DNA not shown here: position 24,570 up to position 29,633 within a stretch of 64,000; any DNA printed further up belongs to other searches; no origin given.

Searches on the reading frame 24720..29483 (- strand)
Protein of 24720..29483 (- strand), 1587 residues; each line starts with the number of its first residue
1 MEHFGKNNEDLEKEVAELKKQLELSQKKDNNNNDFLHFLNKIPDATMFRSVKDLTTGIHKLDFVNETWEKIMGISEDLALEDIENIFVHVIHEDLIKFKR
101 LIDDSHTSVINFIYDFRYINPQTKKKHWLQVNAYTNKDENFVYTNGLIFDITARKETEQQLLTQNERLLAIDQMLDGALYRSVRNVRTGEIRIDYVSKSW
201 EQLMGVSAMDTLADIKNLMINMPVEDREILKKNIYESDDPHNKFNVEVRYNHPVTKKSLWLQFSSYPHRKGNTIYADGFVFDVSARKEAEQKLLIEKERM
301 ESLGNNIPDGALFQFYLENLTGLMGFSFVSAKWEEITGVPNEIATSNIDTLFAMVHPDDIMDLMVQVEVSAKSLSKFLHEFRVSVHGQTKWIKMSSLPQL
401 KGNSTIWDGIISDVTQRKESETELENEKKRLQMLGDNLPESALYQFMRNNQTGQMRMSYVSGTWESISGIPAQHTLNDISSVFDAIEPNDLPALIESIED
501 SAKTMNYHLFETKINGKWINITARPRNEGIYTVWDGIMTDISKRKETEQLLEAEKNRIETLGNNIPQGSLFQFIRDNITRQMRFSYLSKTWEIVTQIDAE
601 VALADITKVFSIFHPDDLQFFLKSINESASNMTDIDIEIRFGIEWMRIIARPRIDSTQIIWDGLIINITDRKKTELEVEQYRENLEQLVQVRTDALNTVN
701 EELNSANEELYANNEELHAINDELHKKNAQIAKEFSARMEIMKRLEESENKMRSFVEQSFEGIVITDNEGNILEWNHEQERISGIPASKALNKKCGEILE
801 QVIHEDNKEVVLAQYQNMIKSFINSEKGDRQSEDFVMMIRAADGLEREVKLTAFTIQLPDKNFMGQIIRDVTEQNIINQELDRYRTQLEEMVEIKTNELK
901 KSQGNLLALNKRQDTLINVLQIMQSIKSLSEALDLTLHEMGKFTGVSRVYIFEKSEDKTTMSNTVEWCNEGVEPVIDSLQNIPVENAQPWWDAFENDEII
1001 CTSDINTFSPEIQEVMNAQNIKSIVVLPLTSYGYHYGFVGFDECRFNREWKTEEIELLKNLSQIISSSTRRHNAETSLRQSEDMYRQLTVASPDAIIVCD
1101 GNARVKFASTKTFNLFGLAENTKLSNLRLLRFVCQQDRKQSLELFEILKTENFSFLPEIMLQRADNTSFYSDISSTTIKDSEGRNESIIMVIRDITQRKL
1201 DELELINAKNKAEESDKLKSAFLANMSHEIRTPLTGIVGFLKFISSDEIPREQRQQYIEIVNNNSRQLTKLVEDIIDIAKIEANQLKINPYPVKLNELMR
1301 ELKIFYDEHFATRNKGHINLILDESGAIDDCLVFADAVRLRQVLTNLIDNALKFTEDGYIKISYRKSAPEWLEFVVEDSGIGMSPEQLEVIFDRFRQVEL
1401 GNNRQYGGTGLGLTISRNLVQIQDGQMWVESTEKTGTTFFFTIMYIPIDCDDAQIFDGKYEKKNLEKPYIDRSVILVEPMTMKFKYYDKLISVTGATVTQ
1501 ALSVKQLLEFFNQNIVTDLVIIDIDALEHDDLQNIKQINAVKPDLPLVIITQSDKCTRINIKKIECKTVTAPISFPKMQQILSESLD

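Call 21: search_protein_families(library=pfam, proteins=[window:24720-29483:-], max_evalue=0.001)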
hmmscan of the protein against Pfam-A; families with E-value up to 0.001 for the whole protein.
window:24720-29483:- (1587 aa): 10 families
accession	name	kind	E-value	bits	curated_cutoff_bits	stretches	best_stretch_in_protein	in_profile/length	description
PF08447.18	PAS_3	-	5.5e-33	113.5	25.6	1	328-399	3-75/89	PAS fold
PF02518.31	HATPase_c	-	1.5e-28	99.9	26.4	1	1336-1443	2-107/111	Histidine kinase-, DNA gyrase B-, and HSP90-like ATPase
PF00512.31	HisKA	-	6.8e-20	71.3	26.9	1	1219-1283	2-65/66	His Kinase A (phospho-acceptor) domain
PF13426.13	PAS_9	-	9.5e-18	64.8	27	2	761-873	2-103/103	PAS domain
PF00989.32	PAS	-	3.8e-16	59.5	22.6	2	751-858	2-98/113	PAS fold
PF13188.13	PAS_8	-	3.7e-15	55.6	21.8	0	1084-1132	2-52/65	PAS domain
PF13185.12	GAF_2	-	5e-08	33.7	28.6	1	928-1066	3-132/136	GAF domain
PF01590.32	GAF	-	5.5e-08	33.9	22.4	1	929-1066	2-130/133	GAF domain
PF08448.16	PAS_4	-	2.1e-07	31.6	23.1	0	1091-1199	3-109/110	PAS fold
PF13589.12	HATPase_c_3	-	1.8e-05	25.2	25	1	1340-1417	3-81/137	Histidine kinase-, DNA gyrase B-, and HSP90-like ATPase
